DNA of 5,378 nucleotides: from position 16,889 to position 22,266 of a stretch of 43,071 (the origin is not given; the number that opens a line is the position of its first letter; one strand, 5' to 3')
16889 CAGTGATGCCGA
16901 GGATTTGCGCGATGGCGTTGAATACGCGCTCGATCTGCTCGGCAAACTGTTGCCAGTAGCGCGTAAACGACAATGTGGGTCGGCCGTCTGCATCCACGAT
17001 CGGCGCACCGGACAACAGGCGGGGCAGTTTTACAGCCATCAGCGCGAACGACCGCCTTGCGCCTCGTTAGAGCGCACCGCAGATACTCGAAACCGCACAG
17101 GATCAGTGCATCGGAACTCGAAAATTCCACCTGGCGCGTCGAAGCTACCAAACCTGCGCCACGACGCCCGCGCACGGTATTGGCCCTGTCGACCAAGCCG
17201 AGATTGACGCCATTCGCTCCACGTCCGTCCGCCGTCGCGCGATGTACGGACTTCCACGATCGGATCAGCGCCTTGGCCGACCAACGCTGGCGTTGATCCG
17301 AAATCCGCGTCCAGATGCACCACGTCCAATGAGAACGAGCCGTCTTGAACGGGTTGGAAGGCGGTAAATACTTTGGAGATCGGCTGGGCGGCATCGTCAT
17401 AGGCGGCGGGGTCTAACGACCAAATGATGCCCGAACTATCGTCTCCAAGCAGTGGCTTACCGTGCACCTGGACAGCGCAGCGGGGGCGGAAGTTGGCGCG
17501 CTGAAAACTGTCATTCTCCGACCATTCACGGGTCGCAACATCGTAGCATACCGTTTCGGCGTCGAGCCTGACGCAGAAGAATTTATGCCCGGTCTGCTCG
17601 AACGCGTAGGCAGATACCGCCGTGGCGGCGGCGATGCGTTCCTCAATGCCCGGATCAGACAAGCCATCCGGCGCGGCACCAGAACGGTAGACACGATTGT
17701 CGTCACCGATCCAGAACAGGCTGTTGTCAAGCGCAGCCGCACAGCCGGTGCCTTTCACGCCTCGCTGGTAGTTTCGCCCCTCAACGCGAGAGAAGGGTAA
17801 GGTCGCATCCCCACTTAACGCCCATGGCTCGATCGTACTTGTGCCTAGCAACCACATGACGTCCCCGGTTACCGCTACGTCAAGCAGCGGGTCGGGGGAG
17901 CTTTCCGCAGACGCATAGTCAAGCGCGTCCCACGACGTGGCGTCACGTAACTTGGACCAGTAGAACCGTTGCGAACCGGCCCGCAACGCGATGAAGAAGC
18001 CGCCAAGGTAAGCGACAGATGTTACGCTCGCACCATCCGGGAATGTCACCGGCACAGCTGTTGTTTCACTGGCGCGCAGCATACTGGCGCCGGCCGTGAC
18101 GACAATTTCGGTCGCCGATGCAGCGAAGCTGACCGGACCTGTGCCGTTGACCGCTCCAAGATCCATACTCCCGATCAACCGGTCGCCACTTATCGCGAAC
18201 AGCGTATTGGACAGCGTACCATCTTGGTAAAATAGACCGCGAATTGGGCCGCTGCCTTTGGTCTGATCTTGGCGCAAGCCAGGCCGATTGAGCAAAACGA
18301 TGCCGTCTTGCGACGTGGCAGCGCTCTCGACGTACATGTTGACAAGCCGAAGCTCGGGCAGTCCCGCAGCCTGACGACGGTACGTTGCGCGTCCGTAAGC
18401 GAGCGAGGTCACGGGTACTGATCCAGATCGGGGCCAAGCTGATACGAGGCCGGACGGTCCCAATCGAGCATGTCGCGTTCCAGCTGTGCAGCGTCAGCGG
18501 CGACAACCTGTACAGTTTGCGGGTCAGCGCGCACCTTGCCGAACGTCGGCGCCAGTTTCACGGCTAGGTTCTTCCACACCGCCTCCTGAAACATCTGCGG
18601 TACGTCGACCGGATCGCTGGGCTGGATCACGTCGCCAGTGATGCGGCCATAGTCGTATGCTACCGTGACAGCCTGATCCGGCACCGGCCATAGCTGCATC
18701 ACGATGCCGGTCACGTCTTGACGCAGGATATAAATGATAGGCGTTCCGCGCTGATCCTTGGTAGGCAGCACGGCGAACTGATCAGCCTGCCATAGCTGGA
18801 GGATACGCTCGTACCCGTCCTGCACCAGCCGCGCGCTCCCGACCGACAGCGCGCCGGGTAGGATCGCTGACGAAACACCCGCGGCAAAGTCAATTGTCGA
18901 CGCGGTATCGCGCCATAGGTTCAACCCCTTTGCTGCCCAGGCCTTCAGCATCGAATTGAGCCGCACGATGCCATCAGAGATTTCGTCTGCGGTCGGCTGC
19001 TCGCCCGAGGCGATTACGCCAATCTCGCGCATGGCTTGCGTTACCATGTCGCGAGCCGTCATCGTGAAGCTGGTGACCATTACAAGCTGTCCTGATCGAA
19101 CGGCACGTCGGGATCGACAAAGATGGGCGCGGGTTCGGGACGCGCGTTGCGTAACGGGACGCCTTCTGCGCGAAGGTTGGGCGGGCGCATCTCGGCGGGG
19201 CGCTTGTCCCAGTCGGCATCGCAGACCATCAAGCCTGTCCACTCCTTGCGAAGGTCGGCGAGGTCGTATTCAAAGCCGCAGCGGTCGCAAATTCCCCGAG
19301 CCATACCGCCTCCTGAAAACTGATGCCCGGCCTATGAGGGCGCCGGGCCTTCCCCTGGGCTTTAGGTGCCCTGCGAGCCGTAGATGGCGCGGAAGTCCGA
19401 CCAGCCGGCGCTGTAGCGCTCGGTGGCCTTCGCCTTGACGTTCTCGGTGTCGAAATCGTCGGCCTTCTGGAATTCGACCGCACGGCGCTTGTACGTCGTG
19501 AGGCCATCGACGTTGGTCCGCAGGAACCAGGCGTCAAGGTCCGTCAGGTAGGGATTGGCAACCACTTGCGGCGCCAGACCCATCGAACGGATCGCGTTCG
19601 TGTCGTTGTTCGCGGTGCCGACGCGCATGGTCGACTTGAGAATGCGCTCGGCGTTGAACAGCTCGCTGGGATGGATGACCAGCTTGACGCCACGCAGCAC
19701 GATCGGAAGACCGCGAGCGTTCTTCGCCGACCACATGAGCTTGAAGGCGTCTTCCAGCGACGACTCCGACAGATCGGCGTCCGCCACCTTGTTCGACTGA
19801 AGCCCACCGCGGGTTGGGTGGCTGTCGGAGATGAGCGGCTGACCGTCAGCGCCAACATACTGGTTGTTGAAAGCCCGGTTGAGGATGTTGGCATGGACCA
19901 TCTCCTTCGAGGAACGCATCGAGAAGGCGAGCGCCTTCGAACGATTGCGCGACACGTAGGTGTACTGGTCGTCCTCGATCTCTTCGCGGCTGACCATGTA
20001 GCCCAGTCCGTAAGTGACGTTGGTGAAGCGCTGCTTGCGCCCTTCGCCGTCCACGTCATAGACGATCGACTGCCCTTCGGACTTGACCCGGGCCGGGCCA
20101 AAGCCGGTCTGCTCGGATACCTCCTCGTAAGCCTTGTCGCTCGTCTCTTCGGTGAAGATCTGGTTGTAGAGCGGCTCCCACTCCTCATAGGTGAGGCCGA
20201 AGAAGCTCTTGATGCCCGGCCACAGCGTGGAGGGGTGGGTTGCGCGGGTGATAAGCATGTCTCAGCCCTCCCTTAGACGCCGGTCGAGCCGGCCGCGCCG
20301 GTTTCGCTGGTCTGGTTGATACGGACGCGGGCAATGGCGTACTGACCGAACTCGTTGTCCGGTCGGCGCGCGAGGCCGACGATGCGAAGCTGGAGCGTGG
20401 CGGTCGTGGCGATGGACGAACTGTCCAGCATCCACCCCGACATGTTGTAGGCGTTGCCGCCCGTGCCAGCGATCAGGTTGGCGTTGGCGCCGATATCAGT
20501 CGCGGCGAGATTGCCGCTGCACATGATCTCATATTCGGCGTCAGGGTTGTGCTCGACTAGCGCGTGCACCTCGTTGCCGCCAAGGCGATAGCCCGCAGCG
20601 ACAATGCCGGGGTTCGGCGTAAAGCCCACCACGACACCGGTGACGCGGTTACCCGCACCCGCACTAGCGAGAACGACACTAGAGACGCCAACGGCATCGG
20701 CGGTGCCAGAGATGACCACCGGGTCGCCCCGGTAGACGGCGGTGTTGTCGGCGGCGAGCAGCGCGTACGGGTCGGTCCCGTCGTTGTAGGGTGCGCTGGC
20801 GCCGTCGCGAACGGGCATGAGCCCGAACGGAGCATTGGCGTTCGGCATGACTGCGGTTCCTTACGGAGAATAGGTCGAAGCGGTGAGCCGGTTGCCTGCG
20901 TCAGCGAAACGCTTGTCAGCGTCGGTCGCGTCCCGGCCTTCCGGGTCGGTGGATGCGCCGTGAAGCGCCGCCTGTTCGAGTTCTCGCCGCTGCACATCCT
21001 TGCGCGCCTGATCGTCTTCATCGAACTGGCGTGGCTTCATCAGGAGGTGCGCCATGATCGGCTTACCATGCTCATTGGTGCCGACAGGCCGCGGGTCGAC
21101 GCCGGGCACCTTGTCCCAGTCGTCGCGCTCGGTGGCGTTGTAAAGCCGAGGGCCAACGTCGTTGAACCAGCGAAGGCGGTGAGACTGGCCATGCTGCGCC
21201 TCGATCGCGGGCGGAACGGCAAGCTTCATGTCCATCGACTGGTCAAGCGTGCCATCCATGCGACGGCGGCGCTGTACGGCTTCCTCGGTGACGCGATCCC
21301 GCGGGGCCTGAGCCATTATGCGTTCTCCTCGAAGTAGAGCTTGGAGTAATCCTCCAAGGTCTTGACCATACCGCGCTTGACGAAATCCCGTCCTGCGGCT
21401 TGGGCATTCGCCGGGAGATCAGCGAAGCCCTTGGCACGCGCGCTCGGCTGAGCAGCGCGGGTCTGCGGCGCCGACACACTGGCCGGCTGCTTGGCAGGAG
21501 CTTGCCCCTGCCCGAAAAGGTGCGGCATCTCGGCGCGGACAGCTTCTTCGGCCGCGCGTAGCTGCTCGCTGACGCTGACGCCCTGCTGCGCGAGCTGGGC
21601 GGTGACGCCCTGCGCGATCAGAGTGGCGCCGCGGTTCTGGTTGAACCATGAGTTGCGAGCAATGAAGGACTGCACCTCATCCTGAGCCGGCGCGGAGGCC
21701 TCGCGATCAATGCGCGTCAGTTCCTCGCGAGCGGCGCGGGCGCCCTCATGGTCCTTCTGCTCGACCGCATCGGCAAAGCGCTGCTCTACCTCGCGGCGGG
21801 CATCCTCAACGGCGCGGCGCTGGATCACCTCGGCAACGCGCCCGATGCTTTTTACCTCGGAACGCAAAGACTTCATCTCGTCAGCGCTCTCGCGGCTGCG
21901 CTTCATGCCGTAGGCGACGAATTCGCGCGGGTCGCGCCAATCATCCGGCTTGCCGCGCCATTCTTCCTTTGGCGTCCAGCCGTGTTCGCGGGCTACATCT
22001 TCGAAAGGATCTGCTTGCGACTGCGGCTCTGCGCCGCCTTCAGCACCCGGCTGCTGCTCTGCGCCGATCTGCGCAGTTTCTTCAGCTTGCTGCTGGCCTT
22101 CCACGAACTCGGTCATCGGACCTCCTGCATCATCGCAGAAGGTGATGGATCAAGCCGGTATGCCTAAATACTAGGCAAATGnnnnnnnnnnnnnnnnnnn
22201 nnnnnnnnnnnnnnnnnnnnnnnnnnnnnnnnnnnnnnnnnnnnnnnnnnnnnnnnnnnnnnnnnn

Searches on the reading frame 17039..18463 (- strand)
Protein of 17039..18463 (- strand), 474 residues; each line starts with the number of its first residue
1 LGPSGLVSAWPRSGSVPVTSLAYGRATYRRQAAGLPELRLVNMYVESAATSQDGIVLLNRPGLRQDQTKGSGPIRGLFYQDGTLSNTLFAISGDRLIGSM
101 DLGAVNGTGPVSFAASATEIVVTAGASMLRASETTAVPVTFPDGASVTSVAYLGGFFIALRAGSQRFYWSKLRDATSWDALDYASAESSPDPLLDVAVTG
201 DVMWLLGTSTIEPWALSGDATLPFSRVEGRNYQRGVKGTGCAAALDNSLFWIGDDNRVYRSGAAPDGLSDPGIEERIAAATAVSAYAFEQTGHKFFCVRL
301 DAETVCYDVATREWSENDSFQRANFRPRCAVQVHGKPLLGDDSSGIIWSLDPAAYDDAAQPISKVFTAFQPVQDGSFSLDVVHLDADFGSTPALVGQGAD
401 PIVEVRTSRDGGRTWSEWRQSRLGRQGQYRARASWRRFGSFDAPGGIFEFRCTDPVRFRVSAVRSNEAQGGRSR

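Call 37: search_protein_families(library=pfam, proteins=[window:17039-18463:-], max_evalue=0.01)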
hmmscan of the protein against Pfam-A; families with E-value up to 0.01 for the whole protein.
window:17039-18463:- (474 aa): 1 family
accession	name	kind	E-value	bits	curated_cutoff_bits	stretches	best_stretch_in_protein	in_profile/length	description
PF11134.13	Phage_stabilise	-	1.2e-07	31.1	25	1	61-253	44-248/469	Phage stabilisation protein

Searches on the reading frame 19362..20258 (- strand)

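Call 3: search_protein_families(library=pfam, proteins=[window:19362-20258:-], max_evalue=0.01)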
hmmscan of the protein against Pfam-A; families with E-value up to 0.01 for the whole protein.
window:19362-20258:- (298 aa): 2 families
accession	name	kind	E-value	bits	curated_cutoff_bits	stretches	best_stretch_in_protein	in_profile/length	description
PF25209.1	Phage_capsid_4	-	9e-10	39.7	27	1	38-293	37-260/262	Phage capsid protein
PF10124.15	Mu-like_gpT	-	1.2e-09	38.4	20.1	2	16-156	8-147/289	Mu-like prophage major head subunit gpT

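Call 4: search_protein_families(library=phrogs, proteins=[window:19362-20258:-], max_evalue=0.01)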
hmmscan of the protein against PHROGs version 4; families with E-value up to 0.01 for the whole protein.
window:19362-20258:- (298 aa): 3 families
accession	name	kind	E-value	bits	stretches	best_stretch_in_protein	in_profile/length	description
phrog_371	-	head and packaging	2e-17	64.4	1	11-160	11-160/303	major head protein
phrog_133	-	head and packaging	3.7e-12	46.7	1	25-297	400-667/668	head maturation protease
phrog_4523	-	head and packaging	2.1e-11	44.3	1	69-297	423-643/644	major head and protease protein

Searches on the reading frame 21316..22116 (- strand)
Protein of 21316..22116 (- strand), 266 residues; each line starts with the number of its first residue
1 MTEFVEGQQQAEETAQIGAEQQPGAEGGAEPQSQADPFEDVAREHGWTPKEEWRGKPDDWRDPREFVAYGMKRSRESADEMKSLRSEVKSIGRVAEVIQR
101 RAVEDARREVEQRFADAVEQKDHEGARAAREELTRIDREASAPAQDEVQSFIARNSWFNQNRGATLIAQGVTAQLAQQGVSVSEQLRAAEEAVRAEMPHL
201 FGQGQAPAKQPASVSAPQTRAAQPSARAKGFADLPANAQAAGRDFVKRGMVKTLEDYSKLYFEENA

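Call 3: search_protein_families(library=pfam, proteins=[window:21316-22116:-], max_evalue=0.01)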
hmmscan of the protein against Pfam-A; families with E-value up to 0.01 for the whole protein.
window:21316-22116:- (266 aa): 0 families

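Call 4: search_protein_families(library=phrogs, proteins=[window:21316-22116:-], max_evalue=0.01)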
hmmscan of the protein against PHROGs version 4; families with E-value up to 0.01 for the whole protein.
window:21316-22116:- (266 aa): 1 family
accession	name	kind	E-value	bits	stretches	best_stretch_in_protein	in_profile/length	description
phrog_295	-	tail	0.0042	16.9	1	91-219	264-373/794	tail fiber protein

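Call 61: search_protein_families(library=ncbifam, proteins=[window:21316-22116:-], max_evalue=0.01)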
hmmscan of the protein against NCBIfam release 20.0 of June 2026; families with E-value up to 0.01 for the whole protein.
window:21316-22116:- (266 aa): 0 families
